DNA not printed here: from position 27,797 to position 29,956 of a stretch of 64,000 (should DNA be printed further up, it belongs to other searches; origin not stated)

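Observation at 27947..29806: Single-ORF fusion of a DPM1/GtrB-like GT2 domain to a GT4 domain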

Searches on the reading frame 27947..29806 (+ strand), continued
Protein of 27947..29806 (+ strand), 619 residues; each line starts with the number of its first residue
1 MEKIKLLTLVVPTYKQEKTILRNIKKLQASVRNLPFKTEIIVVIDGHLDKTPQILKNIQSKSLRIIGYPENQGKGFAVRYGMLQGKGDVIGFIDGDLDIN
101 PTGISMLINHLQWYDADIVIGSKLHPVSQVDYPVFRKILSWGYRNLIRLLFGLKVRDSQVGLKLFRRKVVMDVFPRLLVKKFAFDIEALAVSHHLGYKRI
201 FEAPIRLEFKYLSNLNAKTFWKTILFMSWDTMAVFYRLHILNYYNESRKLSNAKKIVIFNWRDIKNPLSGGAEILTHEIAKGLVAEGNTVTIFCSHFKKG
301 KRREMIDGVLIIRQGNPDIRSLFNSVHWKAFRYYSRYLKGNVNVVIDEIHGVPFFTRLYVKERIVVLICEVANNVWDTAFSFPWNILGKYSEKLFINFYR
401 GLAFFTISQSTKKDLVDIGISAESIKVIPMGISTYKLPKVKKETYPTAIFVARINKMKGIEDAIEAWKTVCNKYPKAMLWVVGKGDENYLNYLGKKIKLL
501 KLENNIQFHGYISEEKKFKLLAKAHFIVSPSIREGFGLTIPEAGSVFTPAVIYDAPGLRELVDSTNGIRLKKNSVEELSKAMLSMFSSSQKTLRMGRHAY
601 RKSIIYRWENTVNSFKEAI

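Call 40: fold_search(model_id=the predicted structure, library=pdb)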
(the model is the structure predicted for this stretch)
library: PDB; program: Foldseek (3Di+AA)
matches with E <= 10: 1670; with E <= 0.001: 763
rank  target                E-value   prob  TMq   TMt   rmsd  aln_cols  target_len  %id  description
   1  3c48_A                7.1e-20  1.00  0.30  0.45  11.6       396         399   16  Structure of the retaining glycosyltransferase MshA: The first step in mycothiol biosynthesis. Organism: Corynebacteri (released 2008-03-25)
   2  3c4q_B                3.2e-18  1.00  0.51  0.78   3.3       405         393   14  Structure of the retaining glycosyltransferase MshA : The first step in mycothiol biosynthesis. Organism : Corynebacte (released 2008-04-01)
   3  3c4q_A                3.6e-18  1.00  0.50  0.77   3.3       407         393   14  Structure of the retaining glycosyltransferase MshA : The first step in mycothiol biosynthesis. Organism : Corynebacte (released 2008-04-01)
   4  3c48_B                5.3e-18  1.00  0.30  0.44  11.4       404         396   15  Structure of the retaining glycosyltransferase MshA: The first step in mycothiol biosynthesis. Organism: Corynebacteri (released 2008-03-25)
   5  7qsg_A                2.7e-17  1.00  0.48  0.75   4.3       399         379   19  Methylmannose polysaccharide mannosyltransferase from M. hassiacum (released 2023-01-25)
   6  5d00_B                3.1e-17  1.00  0.46  0.76   4.1       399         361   16  Crystal structure of BshA from B. subtilis complexed with N-acetylglucosaminyl-malate and UMP (released 2016-09-07)
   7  6kih_A                3.2e-17  1.00  0.51  0.76   3.8       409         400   17  Sucrose-phosphate synthase (tll1590) from Thermosynechococcus elongatus (released 2020-05-27)
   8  3l01_A                3.2e-17  1.00  0.48  0.67   5.2       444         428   16  Crystal structure of monomeric glycogen synthase from Pyrococcus abyssi (released 2010-12-29)
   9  4xsu_B                1.2e-16  1.00  0.45  0.73   4.7       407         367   17  Crystal structure of Anabaena Alr3699/HepE in complex with UDP and glucose (released 2016-01-13)
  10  5d00_A                1.8e-16  1.00  0.47  0.77   4.2       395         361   16  Crystal structure of BshA from B. subtilis complexed with N-acetylglucosaminyl-malate and UMP (released 2016-09-07)
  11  4xso_A                1.8e-16  1.00  0.46  0.75   4.5       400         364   18  Crystal structure of apo-form Alr3699/HepE from Anabaena sp. strain PCC 7120 (released 2016-01-13)
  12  3fro_A                2.0e-16  1.00  0.48  0.65   5.4       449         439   16  Crystal structure of Pyrococcus abyssi glycogen synthase with open and closed conformations (released 2010-01-12)
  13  3mbo_D                2.1e-16  1.00  0.46  0.74   4.6       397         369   16  Crystal Structure of the Glycosyltransferase BaBshA bound with UDP and L-malate (released 2010-09-29)
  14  5d01_A                2.3e-16  1.00  0.46  0.76   4.4       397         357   17  Crystal structure of BshA from B. subtilis complexed with N-acetylglucosaminyl-malate (released 2016-09-07)
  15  7mi0                  2.7e-16  1.00  0.47  0.74   3.6       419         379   19  Crystal Structure of Glycosyltransferase from Rickettsia africae ESF-5 (released 2021-04-28)
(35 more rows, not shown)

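Call 44: list_cluster_members(proteins=[P0001, P0008, P0021])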
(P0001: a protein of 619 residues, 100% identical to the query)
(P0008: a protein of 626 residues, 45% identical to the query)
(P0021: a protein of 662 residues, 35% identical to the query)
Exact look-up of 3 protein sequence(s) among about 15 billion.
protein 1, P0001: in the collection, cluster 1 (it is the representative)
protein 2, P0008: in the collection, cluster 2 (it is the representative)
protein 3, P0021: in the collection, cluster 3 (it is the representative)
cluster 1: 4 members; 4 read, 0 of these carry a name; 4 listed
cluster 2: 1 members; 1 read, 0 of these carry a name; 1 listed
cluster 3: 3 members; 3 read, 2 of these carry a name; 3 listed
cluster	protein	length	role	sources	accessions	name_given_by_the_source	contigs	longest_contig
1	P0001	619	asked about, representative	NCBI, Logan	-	-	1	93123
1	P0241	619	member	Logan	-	-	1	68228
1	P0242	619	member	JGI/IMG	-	-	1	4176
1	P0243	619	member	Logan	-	-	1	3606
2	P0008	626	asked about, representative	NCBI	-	-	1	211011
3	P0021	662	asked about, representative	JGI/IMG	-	glycosyltransferase involved in cell wall biosynthesis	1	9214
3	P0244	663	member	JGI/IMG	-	glycosyltransferase involved in cell wall biosynthesis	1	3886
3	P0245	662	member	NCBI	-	-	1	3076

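Call 63: search_protein_families(library=pfam, alignment_id=A5, max_evalue=0.00001)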
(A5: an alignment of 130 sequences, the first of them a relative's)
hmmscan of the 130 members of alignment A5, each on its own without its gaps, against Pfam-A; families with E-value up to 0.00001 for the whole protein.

A. member 1, L003:359-1918:+ (520 aa): 1 family
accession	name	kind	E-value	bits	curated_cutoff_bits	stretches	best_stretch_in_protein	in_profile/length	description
PF13231.12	PMT_2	-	6.6e-07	30.1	26.1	1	77-241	4-152/160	Dolichyl-phosphate-mannose-protein mannosyltransferase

B. families by the number of members that match (of 130 scanned): 95 families (the first 25 are shown)
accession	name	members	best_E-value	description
PF01370.27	Epimerase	17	2e-64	NAD dependent epimerase/dehydratase family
PF16363.11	GDP_Man_Dehyd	17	3e-62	GDP-mannose 4,6 dehydratase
PF01073.25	3Beta_HSD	16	3.7e-24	3-beta hydroxysteroid dehydrogenase/isomerase family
PF00535.33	Glycos_transf_2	15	5.3e-41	Glycosyl transferase family 2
PF02719.21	Polysacc_synt_2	14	5.9e-111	Polysaccharide biosynthesis protein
PF04321.23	RmlD_sub_bind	13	1.5e-72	RmlD substrate binding domain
PF13489.12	Methyltransf_23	13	5.9e-28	Methyltransferase domain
PF08241.18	Methyltransf_11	13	4e-23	Methyltransferase domain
PF13649.12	Methyltransf_25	13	1.3e-21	Methyltransferase domain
PF13847.12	Methyltransf_31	13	5.8e-19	Methyltransferase domain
PF07993.18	NAD_binding_4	12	3.9e-12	Male sterility protein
PF00534.26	Glycos_transf_1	11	2.5e-39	Glycosyl transferases group 1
PF13692.12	Glyco_trans_1_4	11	2.2e-32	Glycosyl transferases group 1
PF08242.18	Methyltransf_12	11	1.3e-17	Methyltransferase domain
PF10111.15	Glyco_tranf_2_2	10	7.3e-23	Glycosyltransferase like family 2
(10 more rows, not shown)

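Call 69: search_protein_families(library=pfam, proteins=[L038:5666-8929:+, L015:6989-8839:+, L015:8835-11234:+, L009:6974-8866:+], max_evalue=0.0001)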
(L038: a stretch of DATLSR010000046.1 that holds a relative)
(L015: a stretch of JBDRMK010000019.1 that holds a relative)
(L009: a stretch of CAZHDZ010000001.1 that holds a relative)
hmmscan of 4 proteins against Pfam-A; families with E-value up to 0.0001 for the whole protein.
L038:5666-8929:+ (1088 aa): 7 families
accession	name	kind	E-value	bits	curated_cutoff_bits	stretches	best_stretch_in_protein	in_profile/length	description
PF00534.26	Glycos_transf_1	-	1.6e-24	86.8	26.4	1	902-1038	13-157/172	Glycosyl transferases group 1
PF13692.12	Glyco_trans_1_4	-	5.5e-21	75.7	27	1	905-1037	2-140/142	Glycosyl transferases group 1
PF00535.33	Glycos_transf_2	-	8.6e-21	75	23.3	1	447-609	2-165/168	Glycosyl transferase family 2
PF13440.11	Polysacc_synt_3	-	3.3e-14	53.3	23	1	49-343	1-292/293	Polysaccharide biosynthesis protein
PF13439.12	Glyco_transf_4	-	2.4e-12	47.6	28.5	1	734-889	2-165/170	Glycosyltransferase Family 4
PF20706.3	GT4-conflict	-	1e-09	38.3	26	1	879-1013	170-319/385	Family 4 Glycosyltransferase in conflict systems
PF13579.12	Glyco_trans_4_4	-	2.2e-06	28.5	29.7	1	734-889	1-158/158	Glycosyl transferase 4-like domain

L015:6989-8839:+ (617 aa): 6 families
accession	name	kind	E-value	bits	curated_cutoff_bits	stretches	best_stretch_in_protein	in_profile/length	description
PF00534.26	Glycos_transf_1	-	4.6e-39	134.1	26.4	1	430-592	9-170/172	Glycosyl transferases group 1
PF00535.33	Glycos_transf_2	-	4.2e-27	95.5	23.3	1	6-168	1-164/168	Glycosyl transferase family 2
PF13692.12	Glyco_trans_1_4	-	3.8e-26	92.5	27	1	437-580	2-142/142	Glycosyl transferases group 1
PF13439.12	Glyco_transf_4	-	8e-13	49.2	28.5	1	264-423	1-167/170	Glycosyltransferase Family 4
PF20706.3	GT4-conflict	-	4.3e-11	42.9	26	1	414-556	173-323/385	Family 4 Glycosyltransferase in conflict systems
PF10111.15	Glyco_tranf_2_2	-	9e-06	25.8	27.3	1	6-111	1-108/276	Glycosyltransferase like family 2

L015:8835-11234:+ (800 aa): 11 families
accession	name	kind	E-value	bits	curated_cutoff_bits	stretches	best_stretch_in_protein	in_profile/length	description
PF00535.33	Glycos_transf_2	-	5.3e-41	140.8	23.3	2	536-656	1-129/168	Glycosyl transferase family 2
PF08241.18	Methyltransf_11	-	4e-23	82.3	21.2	1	328-424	1-95/95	Methyltransferase domain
PF10111.15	Glyco_tranf_2_2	-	7.3e-23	81.9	27.3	2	11-186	1-206/276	Glycosyltransferase like family 2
PF13649.12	Methyltransf_25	-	1.3e-21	77.5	27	1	327-420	1-97/97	Methyltransferase domain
PF13847.12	Methyltransf_31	-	1.7e-18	67.1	27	1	326-432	6-118/145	Methyltransferase domain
PF08242.18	Methyltransf_12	-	1.3e-17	64.7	30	1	328-422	1-98/98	Methyltransferase domain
PF13489.12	Methyltransf_23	-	3.2e-15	56.7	27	1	322-477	21-163/164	Methyltransferase domain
PF01209.24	Ubie_methyltran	-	2.8e-11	43.6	20.1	1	326-425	50-153/233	ubiE/COQ5 methyltransferase family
PF13641.12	Glyco_tranf_2_3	-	1.1e-10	42.3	27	1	535-658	3-138/230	Glycosyltransferase like family 2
PF03141.22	Methyltransf_29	-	3.6e-05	23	23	1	327-427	121-220/506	Putative S-adenosyl-L-methionine-dependent methyltransferase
PF13896.12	Glyco_transf_49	-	6.2e-05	22.9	27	0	74-111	120-157/329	Glycosyl-transferase for dystroglycan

L009:6974-8866:+ (631 aa): 6 families
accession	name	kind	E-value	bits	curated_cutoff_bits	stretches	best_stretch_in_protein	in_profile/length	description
PF00534.26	Glycos_transf_1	-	1.3e-33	116.3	26.4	1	444-606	9-170/172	Glycosyl transferases group 1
PF13692.12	Glyco_trans_1_4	-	1e-24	87.9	27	1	453-594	4-142/142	Glycosyl transferases group 1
PF00535.33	Glycos_transf_2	-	7.2e-22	78.5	23.3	1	15-181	1-168/168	Glycosyl transferase family 2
PF20706.3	GT4-conflict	-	1.6e-11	44.3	26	1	425-564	169-316/385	Family 4 Glycosyltransferase in conflict systems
PF13439.12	Glyco_transf_4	-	1.5e-10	41.8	28.5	1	281-438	2-167/170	Glycosyltransferase Family 4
PF10111.15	Glyco_tranf_2_2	-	7.6e-05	22.8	27.3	1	15-102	1-90/276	Glycosyltransferase like family 2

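Call 74: search_protein_representatives(protein=window:27947-29803:+)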
Query: 619 residues. Proteins with E-value up to 0.001 (for the whole library): 104582; up to 1e-10: 14514; up to 1e-30: 1247. The best 150 are listed.
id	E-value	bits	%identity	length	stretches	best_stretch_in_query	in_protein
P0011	1.2e-143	496.3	38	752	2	245-619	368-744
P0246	5.6e-136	471.0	44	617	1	6-599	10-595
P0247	1.5e-128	446.5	37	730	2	254-587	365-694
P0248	2.1e-118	412.9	38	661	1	7-618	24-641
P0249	1.7e-117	409.9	37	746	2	256-613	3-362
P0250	4.7e-116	405.2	37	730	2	254-618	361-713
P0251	3.4e-105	369.3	38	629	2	254-578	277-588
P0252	5.0e-105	368.7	38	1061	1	7-568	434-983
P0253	9.1e-104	364.6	36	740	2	228-587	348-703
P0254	1.2e-101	357.6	37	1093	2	27-249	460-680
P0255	8.5e-100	351.5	35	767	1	7-617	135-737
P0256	6.9e-99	348.5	36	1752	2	7-246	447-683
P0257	2.8e-98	346.4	37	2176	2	253-582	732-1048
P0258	3.9e-98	345.9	39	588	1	63-590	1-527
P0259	1.0e-97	344.6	45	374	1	256-619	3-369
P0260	1.1e-97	344.5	38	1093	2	7-246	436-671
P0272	1.9e-82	294.1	35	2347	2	7-248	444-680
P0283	2.8e-75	270.5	32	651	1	8-618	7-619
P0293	3.4e-68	247.1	48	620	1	6-248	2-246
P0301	7.7e-66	239.3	30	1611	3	242-617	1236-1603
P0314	1.7e-63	231.6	32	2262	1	8-586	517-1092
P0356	3.1e-58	214.2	42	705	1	7-252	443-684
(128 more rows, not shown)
